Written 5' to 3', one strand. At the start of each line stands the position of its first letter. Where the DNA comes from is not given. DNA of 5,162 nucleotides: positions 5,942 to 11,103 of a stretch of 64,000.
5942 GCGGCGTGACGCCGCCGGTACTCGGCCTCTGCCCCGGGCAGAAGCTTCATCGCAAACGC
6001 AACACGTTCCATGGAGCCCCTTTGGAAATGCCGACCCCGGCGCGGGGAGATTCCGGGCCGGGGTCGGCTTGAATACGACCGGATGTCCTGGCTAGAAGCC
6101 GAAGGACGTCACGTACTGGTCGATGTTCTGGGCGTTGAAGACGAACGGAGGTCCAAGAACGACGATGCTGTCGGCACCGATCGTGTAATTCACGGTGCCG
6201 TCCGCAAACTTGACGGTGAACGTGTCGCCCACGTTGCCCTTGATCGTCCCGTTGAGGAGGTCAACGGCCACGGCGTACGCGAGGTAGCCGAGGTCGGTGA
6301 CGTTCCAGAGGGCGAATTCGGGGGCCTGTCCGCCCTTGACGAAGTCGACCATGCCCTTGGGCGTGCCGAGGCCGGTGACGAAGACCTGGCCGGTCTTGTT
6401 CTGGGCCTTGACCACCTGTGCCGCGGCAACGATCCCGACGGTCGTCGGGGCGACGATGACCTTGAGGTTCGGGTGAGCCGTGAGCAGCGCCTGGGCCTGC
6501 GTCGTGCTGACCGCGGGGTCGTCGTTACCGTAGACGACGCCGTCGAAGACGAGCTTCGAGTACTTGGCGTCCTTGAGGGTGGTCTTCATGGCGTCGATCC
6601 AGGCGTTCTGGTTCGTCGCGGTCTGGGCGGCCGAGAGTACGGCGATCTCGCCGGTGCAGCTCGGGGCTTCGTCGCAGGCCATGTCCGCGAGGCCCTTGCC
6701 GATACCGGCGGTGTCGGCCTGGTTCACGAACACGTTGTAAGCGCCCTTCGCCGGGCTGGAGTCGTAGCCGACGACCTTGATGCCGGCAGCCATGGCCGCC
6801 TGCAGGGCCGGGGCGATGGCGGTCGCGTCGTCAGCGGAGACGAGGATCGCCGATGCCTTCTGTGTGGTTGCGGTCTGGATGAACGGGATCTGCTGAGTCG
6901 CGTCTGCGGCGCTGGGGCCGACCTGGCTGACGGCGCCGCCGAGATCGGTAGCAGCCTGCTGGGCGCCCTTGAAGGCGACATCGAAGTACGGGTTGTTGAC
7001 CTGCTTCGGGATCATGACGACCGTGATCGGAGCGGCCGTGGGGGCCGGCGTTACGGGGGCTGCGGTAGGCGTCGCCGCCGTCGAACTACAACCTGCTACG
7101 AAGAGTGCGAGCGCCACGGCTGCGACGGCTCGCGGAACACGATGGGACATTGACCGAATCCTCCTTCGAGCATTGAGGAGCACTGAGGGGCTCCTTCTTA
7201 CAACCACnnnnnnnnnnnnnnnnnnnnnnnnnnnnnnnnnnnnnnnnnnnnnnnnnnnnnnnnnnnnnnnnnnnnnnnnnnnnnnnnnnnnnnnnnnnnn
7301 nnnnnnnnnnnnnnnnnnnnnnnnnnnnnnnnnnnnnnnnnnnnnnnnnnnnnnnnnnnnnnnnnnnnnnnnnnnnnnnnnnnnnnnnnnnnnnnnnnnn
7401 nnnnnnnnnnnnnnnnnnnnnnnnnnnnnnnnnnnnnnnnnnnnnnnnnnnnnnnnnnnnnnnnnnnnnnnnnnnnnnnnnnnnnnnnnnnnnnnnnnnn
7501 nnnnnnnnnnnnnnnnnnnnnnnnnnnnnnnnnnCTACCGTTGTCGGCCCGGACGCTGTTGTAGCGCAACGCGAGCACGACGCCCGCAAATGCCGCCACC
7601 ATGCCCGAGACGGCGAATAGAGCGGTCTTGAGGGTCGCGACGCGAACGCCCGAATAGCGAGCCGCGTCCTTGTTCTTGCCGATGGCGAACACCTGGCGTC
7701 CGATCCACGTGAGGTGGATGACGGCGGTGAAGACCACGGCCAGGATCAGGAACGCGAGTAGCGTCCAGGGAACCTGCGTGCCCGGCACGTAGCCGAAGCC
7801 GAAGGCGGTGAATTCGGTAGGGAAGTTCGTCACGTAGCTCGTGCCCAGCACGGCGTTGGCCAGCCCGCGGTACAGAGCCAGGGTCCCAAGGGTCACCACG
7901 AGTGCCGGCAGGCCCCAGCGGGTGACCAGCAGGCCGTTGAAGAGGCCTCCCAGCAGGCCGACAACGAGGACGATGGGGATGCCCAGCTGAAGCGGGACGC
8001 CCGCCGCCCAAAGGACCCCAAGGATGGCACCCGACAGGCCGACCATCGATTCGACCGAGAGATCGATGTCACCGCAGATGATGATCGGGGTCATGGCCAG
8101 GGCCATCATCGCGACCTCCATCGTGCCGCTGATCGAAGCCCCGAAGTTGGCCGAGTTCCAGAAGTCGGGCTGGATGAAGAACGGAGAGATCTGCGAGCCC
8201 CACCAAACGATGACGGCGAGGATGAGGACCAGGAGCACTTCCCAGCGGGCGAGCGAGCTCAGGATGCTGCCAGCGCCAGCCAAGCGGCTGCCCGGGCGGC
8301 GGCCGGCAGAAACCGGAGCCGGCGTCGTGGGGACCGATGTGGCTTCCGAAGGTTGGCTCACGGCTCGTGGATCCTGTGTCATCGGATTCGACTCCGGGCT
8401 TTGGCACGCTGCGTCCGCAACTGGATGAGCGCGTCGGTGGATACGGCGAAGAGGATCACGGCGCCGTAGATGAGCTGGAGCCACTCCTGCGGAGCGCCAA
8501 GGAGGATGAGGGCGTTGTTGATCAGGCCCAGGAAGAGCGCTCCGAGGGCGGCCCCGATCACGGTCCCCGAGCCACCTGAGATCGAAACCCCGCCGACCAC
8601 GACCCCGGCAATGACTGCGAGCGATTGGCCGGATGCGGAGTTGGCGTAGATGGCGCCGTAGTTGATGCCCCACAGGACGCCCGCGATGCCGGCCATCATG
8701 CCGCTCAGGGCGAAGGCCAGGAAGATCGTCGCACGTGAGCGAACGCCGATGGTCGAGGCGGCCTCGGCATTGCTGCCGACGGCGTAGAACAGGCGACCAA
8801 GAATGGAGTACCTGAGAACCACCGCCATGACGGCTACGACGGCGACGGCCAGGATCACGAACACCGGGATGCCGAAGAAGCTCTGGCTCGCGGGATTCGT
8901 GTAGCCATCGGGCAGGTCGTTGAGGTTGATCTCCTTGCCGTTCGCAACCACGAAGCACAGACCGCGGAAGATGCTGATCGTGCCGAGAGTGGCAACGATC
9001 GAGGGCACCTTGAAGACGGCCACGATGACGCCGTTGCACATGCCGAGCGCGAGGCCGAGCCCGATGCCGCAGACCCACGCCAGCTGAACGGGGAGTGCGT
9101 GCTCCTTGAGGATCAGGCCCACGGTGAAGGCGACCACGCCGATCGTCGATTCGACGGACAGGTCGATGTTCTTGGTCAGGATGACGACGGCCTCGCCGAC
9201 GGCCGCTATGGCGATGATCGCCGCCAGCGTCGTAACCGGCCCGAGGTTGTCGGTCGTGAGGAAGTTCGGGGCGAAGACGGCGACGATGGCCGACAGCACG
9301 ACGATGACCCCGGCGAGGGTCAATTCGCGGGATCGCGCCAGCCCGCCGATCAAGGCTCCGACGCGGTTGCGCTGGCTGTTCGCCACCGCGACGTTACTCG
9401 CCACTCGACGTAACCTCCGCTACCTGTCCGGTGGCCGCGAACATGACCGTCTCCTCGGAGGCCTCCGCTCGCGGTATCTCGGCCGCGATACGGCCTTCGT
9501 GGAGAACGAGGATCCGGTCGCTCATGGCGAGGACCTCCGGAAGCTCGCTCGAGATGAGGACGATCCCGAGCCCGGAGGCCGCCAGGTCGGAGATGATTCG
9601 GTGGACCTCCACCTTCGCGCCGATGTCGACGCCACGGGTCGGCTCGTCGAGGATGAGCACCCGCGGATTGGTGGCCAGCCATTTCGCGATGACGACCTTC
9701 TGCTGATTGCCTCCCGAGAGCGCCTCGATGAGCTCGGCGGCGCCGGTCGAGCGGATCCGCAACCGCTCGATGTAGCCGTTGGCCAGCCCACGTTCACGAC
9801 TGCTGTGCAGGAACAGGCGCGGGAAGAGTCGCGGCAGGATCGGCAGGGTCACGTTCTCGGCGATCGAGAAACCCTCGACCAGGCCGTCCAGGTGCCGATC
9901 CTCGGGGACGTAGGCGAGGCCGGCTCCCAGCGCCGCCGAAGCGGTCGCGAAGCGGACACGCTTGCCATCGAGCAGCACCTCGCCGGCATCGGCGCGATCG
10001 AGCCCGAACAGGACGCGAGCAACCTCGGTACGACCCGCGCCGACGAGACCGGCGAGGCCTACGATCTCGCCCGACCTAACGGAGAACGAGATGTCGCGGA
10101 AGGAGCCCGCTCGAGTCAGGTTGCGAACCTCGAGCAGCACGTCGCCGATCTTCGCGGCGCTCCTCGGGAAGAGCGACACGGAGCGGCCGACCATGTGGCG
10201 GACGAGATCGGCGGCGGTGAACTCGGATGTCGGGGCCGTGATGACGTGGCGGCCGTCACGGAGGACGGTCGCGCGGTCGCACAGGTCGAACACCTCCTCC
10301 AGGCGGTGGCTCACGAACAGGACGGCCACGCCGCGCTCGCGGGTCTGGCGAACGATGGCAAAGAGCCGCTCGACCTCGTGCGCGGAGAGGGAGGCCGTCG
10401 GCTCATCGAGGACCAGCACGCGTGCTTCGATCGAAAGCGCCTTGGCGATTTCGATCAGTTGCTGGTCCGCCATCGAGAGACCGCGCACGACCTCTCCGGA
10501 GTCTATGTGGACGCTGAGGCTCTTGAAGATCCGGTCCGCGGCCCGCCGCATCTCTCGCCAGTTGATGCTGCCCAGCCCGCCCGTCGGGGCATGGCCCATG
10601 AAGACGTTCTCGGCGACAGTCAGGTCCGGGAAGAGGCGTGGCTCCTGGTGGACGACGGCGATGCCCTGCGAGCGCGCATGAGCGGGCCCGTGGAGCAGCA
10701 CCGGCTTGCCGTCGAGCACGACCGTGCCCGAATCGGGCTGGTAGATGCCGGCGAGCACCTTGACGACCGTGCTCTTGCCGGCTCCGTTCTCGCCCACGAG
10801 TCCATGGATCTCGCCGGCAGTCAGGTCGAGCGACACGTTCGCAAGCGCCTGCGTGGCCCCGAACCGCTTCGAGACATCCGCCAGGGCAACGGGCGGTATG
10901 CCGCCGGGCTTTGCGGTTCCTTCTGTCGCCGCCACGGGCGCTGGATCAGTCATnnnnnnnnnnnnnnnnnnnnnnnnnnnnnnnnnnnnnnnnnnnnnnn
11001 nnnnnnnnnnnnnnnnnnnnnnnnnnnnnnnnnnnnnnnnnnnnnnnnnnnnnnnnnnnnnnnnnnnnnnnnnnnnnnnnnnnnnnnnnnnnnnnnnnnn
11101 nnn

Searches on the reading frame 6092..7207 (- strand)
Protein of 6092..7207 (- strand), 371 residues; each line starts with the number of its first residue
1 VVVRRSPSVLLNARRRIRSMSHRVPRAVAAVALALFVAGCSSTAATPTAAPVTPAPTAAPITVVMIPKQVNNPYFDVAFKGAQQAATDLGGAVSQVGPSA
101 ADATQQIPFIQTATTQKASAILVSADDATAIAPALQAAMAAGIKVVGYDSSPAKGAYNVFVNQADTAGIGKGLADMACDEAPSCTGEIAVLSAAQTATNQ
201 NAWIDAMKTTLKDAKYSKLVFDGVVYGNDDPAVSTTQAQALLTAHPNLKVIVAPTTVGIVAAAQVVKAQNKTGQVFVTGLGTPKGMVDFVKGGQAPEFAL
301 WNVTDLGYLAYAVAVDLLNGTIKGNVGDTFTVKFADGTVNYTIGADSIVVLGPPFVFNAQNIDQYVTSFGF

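Call 88: search_protein_families(library=pfam, proteins=[window:6092-7207:-], max_evalue=0.001)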
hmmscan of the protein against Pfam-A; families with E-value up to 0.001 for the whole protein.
window:6092-7207:- (371 aa): 1 family
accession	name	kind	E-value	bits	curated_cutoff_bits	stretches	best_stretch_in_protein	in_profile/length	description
PF13407.12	Peripla_BP_4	-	7.6e-57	193.2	35.1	1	63-320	1-256/258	Periplasmic binding protein domain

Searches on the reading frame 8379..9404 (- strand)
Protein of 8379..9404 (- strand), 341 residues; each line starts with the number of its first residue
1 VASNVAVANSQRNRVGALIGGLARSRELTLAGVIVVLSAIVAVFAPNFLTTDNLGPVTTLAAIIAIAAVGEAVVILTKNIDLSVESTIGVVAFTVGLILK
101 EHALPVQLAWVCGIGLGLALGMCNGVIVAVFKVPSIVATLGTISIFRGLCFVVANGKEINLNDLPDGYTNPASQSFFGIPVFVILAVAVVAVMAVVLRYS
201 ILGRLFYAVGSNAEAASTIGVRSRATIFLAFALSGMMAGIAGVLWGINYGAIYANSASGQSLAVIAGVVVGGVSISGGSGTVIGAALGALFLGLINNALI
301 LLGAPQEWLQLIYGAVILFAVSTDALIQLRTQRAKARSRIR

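Call 88: search_protein_families(library=pfam, proteins=[window:8379-9404:-], max_evalue=0.001)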
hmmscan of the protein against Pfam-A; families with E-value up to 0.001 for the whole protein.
window:8379-9404:- (341 aa): 1 family
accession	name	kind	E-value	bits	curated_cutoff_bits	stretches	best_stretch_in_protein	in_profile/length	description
PF02653.21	BPD_transp_2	-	8.3e-36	123.9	26.8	1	57-321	5-269/269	Branched-chain amino acid transport system / permease component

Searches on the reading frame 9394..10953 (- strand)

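Call 88: search_protein_families(library=pfam, proteins=[window:9394-10953:-], max_evalue=0.001)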
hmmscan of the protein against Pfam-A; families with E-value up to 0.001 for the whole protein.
window:9394-10953:- (519 aa): 2 families
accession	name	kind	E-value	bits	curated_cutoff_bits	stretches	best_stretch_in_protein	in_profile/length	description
PF00005.33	ABC_tran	-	9.7e-59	198.3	25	2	37-187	1-137/137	ABC transporter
PF13304.12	AAA_21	-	3e-11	44.4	27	1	156-216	235-298/304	AAA domain, putative AbiEii toxin, Type IV TA system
